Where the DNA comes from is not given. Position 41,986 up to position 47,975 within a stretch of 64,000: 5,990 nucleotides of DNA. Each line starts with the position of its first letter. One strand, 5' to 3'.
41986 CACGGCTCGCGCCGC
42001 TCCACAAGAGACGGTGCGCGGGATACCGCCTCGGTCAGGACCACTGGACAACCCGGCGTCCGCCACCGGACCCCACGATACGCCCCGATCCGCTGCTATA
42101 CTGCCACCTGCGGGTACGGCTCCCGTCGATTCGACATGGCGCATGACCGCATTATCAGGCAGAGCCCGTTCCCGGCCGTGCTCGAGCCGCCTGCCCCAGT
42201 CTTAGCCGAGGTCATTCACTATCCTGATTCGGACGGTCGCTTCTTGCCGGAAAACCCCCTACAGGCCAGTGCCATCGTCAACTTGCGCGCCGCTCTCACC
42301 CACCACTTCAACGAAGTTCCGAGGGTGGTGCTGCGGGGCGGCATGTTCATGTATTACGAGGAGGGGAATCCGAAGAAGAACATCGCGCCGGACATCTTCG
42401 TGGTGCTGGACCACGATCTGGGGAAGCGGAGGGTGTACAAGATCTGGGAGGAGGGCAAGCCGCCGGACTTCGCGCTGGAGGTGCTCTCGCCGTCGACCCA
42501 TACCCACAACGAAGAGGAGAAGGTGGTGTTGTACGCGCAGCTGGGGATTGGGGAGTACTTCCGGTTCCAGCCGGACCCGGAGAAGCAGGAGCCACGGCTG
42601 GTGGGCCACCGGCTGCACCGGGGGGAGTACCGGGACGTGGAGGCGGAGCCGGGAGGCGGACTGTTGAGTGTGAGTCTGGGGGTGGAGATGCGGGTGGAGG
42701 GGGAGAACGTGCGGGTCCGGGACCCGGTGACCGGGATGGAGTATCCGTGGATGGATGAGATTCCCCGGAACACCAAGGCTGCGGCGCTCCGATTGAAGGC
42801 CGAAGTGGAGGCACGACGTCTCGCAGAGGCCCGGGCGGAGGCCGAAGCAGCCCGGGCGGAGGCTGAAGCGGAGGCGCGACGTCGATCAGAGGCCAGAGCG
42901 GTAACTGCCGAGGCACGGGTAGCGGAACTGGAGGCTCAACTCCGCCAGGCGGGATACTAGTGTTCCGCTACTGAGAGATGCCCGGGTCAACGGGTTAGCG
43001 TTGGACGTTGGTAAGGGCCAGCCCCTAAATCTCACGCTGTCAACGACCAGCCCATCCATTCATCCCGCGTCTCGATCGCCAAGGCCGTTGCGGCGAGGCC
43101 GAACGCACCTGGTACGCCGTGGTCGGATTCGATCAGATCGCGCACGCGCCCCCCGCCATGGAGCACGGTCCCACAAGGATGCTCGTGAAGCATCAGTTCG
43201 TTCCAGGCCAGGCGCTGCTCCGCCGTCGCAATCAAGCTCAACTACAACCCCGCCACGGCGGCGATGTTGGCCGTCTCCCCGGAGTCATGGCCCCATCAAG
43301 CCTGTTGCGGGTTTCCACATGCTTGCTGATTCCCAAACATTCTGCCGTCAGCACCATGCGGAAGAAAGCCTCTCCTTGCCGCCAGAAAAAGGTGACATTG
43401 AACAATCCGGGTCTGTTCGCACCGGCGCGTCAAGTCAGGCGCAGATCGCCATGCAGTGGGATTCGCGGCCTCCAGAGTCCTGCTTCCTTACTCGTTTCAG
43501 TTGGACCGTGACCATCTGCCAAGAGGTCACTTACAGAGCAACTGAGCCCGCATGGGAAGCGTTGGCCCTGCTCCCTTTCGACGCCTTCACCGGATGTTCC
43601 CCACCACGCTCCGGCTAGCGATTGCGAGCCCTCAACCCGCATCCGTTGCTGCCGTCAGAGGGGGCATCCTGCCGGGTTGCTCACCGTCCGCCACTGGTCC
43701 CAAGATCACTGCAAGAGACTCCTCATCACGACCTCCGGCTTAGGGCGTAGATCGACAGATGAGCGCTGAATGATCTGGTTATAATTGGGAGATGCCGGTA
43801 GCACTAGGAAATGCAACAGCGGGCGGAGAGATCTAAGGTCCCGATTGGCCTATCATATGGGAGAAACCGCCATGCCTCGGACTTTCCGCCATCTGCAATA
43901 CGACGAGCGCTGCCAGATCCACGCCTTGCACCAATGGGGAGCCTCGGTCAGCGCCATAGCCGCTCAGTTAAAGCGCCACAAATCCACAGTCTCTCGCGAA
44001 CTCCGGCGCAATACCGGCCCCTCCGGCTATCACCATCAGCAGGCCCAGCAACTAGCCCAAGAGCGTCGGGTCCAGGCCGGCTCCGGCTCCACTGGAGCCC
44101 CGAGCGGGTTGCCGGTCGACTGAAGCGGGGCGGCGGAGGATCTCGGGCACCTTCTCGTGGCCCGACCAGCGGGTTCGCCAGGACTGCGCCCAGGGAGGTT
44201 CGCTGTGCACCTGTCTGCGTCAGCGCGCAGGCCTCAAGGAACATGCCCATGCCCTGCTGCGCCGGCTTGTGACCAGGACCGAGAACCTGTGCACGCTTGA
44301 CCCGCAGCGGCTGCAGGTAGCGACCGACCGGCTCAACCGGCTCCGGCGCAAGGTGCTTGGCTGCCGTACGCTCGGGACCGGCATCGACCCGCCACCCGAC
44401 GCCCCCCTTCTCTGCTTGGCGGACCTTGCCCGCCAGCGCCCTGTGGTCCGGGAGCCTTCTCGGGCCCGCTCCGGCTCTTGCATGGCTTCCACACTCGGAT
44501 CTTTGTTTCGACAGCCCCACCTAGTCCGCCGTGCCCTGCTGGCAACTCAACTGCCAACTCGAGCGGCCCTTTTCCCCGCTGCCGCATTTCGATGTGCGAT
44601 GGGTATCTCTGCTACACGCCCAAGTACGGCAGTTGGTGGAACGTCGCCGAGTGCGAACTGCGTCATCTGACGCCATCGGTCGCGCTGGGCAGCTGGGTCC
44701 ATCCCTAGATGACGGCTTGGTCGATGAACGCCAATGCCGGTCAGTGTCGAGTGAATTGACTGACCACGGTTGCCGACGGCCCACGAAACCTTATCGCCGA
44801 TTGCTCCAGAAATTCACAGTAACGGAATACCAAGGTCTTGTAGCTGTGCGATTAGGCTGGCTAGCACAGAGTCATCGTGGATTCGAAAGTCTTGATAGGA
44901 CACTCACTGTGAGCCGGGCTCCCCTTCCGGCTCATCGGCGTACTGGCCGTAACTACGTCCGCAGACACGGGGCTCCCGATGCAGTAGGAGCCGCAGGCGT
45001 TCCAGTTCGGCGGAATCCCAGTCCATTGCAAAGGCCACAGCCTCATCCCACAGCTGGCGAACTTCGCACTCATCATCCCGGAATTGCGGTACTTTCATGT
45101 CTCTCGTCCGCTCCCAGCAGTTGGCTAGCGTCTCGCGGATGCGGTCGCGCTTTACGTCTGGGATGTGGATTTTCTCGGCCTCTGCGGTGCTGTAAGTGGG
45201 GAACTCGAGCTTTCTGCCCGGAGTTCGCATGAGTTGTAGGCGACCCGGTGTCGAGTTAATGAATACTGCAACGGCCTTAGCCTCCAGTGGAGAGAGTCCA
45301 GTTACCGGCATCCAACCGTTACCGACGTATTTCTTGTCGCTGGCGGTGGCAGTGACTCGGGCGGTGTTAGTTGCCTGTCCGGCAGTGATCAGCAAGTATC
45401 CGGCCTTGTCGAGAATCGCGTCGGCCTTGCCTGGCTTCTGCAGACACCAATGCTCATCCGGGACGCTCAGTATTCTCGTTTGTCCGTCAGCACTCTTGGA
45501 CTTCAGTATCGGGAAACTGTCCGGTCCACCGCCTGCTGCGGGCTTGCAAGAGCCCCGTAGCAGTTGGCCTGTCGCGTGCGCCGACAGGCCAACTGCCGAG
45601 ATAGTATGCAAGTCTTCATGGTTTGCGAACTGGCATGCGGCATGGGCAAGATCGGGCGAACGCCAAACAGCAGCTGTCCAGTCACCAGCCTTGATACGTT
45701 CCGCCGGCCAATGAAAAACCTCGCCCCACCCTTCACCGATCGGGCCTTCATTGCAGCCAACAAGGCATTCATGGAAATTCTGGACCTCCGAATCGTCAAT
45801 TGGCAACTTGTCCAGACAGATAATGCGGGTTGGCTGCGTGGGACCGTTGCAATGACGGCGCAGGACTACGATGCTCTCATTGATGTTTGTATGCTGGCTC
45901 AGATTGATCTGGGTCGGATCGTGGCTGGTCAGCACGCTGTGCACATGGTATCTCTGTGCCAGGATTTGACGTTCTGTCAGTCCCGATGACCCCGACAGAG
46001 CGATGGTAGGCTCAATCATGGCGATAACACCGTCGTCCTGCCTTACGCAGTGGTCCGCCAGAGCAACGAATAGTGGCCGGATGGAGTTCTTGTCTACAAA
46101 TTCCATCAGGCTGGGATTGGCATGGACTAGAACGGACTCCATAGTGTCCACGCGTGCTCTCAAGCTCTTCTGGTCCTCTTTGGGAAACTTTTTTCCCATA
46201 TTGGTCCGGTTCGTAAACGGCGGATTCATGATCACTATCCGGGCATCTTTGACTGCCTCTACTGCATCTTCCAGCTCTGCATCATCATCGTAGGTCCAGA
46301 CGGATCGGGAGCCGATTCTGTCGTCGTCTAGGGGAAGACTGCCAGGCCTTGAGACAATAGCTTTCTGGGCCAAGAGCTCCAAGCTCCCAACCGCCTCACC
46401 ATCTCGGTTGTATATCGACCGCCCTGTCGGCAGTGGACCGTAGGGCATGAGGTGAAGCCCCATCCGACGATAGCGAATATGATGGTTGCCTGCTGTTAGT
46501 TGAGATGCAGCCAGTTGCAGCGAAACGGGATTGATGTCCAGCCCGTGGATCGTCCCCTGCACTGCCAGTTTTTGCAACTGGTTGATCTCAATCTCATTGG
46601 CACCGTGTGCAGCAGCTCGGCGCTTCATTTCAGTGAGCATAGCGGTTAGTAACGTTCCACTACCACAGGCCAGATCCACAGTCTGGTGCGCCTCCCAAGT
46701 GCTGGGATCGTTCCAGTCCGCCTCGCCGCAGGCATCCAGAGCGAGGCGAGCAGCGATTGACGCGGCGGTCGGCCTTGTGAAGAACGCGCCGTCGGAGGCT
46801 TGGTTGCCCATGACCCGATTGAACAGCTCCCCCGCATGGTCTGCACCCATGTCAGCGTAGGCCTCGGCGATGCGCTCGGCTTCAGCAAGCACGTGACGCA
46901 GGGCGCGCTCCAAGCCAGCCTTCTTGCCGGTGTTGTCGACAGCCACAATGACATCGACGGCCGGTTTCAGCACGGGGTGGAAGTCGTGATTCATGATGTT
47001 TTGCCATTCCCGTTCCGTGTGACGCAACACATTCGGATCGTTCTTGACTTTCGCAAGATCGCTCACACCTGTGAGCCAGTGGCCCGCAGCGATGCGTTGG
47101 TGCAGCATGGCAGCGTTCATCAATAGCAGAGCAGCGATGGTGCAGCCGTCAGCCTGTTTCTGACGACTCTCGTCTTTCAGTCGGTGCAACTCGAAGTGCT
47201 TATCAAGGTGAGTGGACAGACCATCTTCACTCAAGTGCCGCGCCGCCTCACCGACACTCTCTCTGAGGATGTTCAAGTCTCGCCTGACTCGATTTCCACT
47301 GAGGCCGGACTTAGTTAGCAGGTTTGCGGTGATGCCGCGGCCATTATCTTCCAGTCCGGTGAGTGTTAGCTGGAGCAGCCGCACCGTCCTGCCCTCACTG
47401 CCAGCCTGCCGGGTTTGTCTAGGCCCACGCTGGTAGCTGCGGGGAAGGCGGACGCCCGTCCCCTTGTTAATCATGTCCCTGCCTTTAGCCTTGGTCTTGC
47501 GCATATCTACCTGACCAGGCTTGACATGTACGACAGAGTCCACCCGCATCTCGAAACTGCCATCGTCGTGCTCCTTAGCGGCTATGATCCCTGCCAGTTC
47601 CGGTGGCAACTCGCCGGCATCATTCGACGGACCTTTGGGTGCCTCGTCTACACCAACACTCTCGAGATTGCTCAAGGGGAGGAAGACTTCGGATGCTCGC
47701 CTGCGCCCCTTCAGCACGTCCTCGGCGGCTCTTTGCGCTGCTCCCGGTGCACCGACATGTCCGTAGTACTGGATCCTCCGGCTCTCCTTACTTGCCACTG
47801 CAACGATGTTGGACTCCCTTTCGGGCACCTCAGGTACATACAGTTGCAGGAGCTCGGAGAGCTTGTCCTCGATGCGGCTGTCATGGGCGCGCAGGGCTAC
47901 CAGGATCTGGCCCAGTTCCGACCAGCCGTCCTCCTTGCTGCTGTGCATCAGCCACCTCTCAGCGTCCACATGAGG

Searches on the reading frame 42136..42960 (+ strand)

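Call 15: search_protein_families(library=pfam, proteins=[window:42136-42960:+], max_evalue=0.001)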
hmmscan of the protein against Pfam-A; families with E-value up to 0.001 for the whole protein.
window:42136-42960:+ (274 aa): 1 family
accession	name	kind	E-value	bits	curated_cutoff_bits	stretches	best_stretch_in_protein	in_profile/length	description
PF05685.18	Uma2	-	2.6e-18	66.5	27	1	38-184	24-165/172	Putative restriction endonuclease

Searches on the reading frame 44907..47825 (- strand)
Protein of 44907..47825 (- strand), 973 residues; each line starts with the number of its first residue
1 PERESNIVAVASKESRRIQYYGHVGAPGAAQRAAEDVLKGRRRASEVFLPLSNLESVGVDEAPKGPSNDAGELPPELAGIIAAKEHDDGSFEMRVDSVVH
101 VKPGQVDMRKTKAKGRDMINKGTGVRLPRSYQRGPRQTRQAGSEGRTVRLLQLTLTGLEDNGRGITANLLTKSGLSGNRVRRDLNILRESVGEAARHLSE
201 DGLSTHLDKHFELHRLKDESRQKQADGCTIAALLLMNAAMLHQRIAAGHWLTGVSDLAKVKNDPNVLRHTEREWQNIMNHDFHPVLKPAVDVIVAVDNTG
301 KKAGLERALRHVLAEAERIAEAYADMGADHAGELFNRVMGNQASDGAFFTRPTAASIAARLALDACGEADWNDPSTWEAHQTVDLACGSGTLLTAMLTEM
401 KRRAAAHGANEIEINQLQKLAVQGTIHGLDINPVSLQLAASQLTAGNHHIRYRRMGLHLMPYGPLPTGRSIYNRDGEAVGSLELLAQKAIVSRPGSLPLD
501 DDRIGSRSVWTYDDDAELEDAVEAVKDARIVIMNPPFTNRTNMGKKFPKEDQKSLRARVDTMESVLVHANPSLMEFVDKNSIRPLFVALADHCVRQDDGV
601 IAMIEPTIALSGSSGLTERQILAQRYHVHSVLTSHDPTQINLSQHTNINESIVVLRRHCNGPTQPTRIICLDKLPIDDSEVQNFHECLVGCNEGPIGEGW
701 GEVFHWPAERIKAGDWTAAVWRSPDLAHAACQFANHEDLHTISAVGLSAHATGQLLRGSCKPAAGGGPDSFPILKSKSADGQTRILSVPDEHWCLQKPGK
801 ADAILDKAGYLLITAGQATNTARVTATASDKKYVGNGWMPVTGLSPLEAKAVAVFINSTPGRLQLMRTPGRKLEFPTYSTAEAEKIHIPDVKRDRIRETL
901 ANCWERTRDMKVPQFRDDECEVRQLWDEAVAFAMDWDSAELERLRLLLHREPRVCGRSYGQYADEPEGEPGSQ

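Call 59: predict_structure(alignment_id=A2)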
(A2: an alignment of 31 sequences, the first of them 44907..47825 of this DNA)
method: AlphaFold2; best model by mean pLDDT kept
length: 973 residues; sequences in the alignment: 31
mean_pLDDT: 64.4   pTM: 0.52
mean pLDDT of the five models: 64.4, 63.8, 61.3, 59.8, 58.7
residues with pLDDT >= 90: 51; 70-90: 428; 50-70: 250; < 50: 244
segments of 3 or more residues with pLDDT < 50: 56-74, 102-104, 131-182, 322-347, 426-524, 545-547, 608-613, 869-874, 960-973
pLDDT, mean of each block of 10 residues (from residue 1): 69 69 76 83 80 48 28 52 79 80 64 84 73 35 33 33 34 38 58 81 82 69 64 71 60 72 83 76 63 80 82 73 40 34 42 75 84 79 60 73 84 69 49 42 32 29 28 26 26 25 27 37 54 58 55 57 57 59 56 64 59 59 76 62 56 71 81 74 88 85 85 74 78 84 87 73 78 72 65 74 78 69 76 85 93 91 67 54 83 93 87 62 89 92 82 57 33 26
secondary structure, 60 per line:
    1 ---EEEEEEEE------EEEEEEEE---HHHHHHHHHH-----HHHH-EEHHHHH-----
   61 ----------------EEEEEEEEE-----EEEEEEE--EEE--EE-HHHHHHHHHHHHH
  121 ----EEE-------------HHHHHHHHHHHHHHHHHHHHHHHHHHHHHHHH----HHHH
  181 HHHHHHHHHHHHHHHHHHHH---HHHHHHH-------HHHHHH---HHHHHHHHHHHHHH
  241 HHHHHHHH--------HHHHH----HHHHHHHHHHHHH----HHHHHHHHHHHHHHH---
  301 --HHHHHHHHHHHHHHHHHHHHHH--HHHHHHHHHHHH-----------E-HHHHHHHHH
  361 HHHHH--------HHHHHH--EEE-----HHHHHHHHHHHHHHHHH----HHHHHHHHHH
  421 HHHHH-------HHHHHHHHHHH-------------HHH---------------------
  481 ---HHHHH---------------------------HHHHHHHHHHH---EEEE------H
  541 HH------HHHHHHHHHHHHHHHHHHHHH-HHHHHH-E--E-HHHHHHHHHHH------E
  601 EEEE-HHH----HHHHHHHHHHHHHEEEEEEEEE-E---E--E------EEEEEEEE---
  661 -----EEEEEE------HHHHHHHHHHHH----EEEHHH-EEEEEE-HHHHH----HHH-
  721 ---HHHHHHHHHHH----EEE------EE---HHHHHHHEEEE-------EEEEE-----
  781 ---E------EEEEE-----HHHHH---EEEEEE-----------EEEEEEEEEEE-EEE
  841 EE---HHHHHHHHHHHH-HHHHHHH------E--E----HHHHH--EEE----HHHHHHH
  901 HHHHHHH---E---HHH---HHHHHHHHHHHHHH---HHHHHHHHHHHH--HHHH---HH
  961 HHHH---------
elements in order (helices of 4 or more, strands of 3 or more residues): E4-11 E18-25 H29-38 H44-47 H51-55 E77-85 E91-97 E100-102 H108-120 E125-127 H141-172 H177-200 H204-210 H218-223 H227-248 H257-261 H266-278 H283-297 H303-324 H327-338 H352-365 H374-379 E382-384 H390-406 H411-425 H433-443 H484-488 H516-526 E530-533 H549-569 H571-576 H583-593 E600-604 H613-625 E626-634 E650-657 E666-671 H678-689 E694-696 E701-706 H708-712 H724-734 E739-741 H753-759 E760-763 E771-775 E791-795 H801-805 E809-814 E826-836 E838-842 H846-857 H859-865 H880-884 E887-889 H894-907 H921-934 H938-949 H952-955 H959-964

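Call 61: fold_search(model_id=the predicted structure, library=pdb)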
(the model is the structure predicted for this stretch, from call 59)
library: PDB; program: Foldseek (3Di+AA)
matches with E <= 10: 185; with E <= 0.001: 63
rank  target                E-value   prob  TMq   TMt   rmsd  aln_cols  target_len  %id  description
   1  3s1s                  4.2e-13  1.00  0.27  0.29  14.2       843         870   12  Characterization and crystal structure of the type IIG restriction endonuclease BpuSI (released 2011-07-13)
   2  7lni_A                4.6e-10  1.00  0.38  0.63   7.5       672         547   12  SeMet CamA Adenine Methyltransferase Complexed to Cognate Substrate DNA (released 2021-05-19)
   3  7rfn_A                4.9e-10  1.00  0.38  0.62   7.6       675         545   11  CamA Adenine Methyltransferase Complexed to Cognate Substrate DNA and Inhibitor SGC8158 (released 2021-09-15)
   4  9ewz_C                5.1e-10  1.00  0.39  0.33  14.7       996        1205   11  Cryo-EM structure of the E. coli BrxX methyltransferase in complex with DNA (released 2025-03-05)
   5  7lni_C                5.8e-10  1.00  0.37  0.62   8.1       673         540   11  SeMet CamA Adenine Methyltransferase Complexed to Cognate Substrate DNA (released 2021-05-19)
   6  7rfm_B                6.3e-10  1.00  0.37  0.61   7.9       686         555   12  CamA Adenine Methyltransferase Complexed to Cognate Substrate DNA and Inhibitor EPZ004777 (released 2021-09-15)
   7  7rfl_B                7.6e-10  1.00  0.37  0.61   7.9       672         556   11  CamA Adenine Methyltransferase Complexed to Cognate Substrate DNA and Inhibitor SGC0946 (released 2021-09-15)
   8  7lni_B                9.9e-10  1.00  0.36  0.60   8.5       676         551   11  SeMet CamA Adenine Methyltransferase Complexed to Cognate Substrate DNA (released 2021-05-19)
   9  7lt5_C                1.3e-09  1.00  0.36  0.58   8.9       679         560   10  CamA Adenine Methyltransferase Complexed to Cognate Substrate DNA and Cofactor SAH (released 2021-05-19)
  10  8cxx_A                1.4e-09  1.00  0.37  0.62   7.5       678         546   11  CamA Adenine Methyltransferase Complexed to Cognate Substrate DNA and Compound 6 (released 2023-01-11)
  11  8cy0_A                1.5e-09  1.00  0.35  0.59   8.4       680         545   11  CamA Adenine Methyltransferase Complexed to Cognate Substrate DNA and Inhibitor MC4756 (Compound 178) (released 2023-01-11)
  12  7lt5_B                1.7e-09  1.00  0.37  0.58   8.4       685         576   11  CamA Adenine Methyltransferase Complexed to Cognate Substrate DNA and Cofactor SAH (released 2021-05-19)
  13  7rfn_C                1.8e-09  1.00  0.37  0.62   7.8       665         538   11  CamA Adenine Methyltransferase Complexed to Cognate Substrate DNA and Inhibitor SGC8158 (released 2021-09-15)
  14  8fs1_A                2.2e-09  1.00  0.37  0.62   7.7       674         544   10  CamA Adenine Methyltransferase Complexed to Cognate Substrate DNA and Inhibitor 11a (YD905) (released 2023-05-10)
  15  7rfl_C                2.4e-09  1.00  0.36  0.59   9.0       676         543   11  CamA Adenine Methyltransferase Complexed to Cognate Substrate DNA and Inhibitor SGC0946 (released 2021-09-15)
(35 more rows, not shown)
